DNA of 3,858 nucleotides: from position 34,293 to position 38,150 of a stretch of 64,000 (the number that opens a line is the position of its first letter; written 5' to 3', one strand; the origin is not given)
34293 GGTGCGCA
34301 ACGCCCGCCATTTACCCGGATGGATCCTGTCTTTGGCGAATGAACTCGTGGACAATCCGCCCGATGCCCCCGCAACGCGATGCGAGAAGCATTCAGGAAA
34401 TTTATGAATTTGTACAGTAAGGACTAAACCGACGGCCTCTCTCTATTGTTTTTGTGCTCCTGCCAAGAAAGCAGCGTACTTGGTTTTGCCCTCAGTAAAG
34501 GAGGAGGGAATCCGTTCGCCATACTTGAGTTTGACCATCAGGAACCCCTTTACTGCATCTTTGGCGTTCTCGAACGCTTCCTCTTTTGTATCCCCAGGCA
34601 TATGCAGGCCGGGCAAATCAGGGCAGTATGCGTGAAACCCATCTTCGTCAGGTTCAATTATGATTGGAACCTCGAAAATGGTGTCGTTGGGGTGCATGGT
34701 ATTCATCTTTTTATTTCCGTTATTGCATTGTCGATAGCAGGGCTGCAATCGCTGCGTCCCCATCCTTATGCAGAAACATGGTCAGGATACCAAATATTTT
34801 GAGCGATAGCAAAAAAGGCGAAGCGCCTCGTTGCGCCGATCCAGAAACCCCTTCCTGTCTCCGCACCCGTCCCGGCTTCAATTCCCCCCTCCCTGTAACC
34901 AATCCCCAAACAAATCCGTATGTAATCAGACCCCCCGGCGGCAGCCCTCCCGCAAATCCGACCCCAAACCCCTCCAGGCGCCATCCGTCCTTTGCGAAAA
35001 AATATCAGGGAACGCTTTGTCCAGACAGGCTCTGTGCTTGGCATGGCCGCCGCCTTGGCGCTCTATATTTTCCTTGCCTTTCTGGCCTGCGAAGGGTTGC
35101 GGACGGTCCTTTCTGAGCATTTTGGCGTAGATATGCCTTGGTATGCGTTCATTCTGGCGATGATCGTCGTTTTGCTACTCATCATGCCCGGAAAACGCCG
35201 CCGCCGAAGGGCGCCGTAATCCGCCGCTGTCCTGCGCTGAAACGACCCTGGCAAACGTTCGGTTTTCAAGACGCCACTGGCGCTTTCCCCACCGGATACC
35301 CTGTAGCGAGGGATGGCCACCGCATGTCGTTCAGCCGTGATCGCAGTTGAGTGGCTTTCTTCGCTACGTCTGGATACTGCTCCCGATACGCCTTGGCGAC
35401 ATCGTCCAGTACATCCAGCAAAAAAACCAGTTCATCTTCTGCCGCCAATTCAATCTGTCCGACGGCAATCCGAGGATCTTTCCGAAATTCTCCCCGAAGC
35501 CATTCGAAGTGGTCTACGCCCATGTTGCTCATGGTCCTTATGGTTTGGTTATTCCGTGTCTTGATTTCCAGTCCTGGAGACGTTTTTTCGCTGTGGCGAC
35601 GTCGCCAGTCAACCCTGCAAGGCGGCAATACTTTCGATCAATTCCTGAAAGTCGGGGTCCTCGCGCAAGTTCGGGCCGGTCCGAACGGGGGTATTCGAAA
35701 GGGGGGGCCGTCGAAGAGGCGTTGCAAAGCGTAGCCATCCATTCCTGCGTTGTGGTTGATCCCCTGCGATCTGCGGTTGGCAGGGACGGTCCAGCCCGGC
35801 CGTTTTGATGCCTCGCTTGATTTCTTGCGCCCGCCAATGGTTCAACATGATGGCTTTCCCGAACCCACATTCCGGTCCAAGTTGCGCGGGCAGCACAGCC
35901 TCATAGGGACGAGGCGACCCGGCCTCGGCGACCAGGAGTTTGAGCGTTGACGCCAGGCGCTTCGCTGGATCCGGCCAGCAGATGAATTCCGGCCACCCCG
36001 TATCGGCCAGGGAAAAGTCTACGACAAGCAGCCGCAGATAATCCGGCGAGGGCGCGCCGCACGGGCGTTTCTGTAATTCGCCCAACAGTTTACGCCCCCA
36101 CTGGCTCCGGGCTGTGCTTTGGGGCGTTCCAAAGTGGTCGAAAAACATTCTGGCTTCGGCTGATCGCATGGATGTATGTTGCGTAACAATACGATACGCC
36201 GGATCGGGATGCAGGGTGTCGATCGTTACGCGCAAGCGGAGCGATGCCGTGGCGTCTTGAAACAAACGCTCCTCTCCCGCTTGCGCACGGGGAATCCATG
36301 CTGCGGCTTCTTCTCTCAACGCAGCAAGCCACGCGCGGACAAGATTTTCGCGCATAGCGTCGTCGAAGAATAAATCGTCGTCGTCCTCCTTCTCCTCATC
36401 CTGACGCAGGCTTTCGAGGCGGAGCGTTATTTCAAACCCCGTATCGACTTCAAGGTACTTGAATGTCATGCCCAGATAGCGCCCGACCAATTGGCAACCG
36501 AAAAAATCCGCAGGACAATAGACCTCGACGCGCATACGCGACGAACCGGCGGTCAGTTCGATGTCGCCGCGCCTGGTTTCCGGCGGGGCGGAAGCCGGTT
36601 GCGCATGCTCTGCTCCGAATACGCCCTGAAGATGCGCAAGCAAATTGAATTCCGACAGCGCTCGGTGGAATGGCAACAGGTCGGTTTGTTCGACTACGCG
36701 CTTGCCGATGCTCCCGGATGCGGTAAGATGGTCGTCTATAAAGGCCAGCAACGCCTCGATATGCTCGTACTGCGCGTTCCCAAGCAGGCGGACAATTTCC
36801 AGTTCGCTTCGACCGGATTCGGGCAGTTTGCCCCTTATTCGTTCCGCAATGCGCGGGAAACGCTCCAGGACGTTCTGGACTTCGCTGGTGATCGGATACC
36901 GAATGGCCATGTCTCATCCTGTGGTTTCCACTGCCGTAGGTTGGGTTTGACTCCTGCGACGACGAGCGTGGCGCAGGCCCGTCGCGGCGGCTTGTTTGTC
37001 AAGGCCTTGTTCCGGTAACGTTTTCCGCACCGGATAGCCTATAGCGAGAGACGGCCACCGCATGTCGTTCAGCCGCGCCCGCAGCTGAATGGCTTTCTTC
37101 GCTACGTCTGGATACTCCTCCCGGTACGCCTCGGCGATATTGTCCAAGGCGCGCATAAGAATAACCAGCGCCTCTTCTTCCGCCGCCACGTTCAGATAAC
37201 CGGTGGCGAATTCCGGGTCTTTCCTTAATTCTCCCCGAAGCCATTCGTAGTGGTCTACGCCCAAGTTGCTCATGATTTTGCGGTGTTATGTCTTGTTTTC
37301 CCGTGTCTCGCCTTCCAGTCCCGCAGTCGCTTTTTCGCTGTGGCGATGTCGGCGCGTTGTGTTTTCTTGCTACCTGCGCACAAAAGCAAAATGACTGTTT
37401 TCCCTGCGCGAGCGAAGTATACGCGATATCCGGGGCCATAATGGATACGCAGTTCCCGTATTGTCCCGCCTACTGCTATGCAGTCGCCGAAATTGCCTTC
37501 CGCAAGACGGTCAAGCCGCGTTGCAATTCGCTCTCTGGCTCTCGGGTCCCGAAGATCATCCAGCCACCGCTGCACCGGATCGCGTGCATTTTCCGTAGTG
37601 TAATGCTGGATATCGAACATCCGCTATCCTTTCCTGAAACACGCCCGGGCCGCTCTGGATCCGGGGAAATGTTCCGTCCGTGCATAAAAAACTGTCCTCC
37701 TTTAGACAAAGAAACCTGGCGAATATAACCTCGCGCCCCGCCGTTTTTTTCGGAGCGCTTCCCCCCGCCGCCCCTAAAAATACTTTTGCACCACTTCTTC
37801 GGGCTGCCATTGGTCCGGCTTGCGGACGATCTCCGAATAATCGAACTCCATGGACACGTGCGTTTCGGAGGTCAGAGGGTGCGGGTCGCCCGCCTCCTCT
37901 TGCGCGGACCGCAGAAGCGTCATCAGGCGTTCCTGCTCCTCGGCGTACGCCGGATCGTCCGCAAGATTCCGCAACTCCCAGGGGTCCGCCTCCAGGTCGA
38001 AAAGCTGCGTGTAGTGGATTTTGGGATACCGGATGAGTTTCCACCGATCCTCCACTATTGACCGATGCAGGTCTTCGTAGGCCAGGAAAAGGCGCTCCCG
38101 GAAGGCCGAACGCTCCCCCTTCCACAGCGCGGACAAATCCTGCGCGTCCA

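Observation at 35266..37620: Unknown 433-aa gene sits exactly between two copies of a toxin-antitoxin unit, replacing most of the second toxin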

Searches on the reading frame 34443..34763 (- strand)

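Call 47: search_protein_families(library=pfam, proteins=[window:34443-34763:-], max_evalue=0.001)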
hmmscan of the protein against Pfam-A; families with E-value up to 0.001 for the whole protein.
window:34443-34763:- (106 aa): 2 families
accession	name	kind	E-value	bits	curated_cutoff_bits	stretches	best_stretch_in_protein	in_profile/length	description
PF15919.11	HicB_lk_antitox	-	9e-09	36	27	1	33-88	2-58/123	HicB_like antitoxin of bacterial toxin-antitoxin system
PF21748.3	UPF0150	-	0.00014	22.1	27.3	1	38-86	16-64/64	UPF0150-like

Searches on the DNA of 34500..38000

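Call 82: search_rna_families(source=window, start=34500, end=38000, threshold=evalue, max_evalue=0.1)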
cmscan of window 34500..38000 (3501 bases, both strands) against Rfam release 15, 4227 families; matches with E-value up to 0.1: 1.
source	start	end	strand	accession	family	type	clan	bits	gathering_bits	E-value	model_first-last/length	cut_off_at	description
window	35427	35504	+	RF02219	ZNRD1-AS1_2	Gene; lncRNA;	-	19.9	60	0.099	1-76/76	no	ZNRD1 antisense RNA 1 conserved region 2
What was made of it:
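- Tried and rejected: Rfam on the region: nothing credible (call 82).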

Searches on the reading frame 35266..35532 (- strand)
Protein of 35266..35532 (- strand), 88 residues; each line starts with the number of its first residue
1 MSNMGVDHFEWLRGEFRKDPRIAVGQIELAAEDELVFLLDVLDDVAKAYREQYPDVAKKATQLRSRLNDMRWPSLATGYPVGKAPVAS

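Call 3: search_protein_families(library=pfam, proteins=[window:35266-35532:-], max_evalue=1)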
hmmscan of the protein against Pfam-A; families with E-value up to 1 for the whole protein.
window:35266-35532:- (88 aa): 0 families

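Call 4: search_protein_families(library=ncbifam, proteins=[window:35266-35532:-], max_evalue=1)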
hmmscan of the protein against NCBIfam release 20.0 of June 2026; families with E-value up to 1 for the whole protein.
window:35266-35532:- (88 aa): 0 families

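Call 5: search_protein_families(library=padloc, proteins=[window:35266-35532:-], max_evalue=1)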
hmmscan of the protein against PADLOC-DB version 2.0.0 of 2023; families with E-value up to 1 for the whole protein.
window:35266-35532:- (88 aa): 0 families

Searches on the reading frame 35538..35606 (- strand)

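Call 3: search_protein_families(library=pfam, proteins=[window:35538-35606:-], max_evalue=1)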
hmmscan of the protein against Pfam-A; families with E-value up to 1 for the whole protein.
window:35538-35606:- (22 aa): 1 family
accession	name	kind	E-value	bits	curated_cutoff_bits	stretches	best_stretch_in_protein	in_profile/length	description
PF22055.1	MvaT_DBD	-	0.079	13.4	27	1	7-18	19-30/37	Bacterial xenogeneic silencer MvaT, C-terminal domain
